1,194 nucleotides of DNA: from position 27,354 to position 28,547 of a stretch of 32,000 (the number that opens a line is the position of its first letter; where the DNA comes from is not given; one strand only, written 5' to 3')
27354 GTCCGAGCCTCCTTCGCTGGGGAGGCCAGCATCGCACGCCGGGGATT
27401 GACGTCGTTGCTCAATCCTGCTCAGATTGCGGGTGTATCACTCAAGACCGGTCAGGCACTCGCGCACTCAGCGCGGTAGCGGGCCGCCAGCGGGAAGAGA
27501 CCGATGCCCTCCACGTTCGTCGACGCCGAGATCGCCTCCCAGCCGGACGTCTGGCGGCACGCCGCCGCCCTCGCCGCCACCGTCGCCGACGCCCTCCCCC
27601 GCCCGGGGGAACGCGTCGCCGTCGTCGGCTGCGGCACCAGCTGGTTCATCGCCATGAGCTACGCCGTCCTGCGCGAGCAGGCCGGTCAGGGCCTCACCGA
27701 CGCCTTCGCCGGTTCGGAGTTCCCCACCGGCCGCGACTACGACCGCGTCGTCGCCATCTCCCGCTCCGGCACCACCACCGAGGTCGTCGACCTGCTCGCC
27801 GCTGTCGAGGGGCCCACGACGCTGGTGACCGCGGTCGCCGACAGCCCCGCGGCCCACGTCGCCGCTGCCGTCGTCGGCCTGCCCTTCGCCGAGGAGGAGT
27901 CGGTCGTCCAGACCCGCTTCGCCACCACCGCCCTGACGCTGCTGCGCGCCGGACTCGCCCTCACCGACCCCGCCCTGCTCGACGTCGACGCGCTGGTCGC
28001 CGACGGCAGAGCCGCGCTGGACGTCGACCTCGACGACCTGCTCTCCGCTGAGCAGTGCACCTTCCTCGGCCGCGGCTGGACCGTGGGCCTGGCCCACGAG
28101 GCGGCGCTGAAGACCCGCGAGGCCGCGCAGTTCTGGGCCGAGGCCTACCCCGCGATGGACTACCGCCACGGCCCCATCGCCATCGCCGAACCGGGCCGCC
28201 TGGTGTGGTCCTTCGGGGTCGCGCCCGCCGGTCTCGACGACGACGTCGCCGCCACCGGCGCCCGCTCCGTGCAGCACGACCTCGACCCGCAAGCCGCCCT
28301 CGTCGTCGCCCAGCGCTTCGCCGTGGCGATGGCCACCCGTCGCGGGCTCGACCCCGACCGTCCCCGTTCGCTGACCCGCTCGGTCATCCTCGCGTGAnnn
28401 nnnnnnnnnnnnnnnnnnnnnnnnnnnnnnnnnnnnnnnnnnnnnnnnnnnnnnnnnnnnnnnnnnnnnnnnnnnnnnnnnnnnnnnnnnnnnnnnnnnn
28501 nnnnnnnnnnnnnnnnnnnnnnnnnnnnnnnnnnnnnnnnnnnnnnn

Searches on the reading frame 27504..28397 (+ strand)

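Call 67: search_protein_families(library=pfam, proteins=[window:27504-28397:+], max_evalue=0.0001)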
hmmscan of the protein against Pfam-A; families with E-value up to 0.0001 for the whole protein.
window:27504-28397:+ (297 aa): 1 family
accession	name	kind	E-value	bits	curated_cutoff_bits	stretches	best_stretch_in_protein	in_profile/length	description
PF01380.27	SIS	-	1e-09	38.7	25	1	36-144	6-122/131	SIS domain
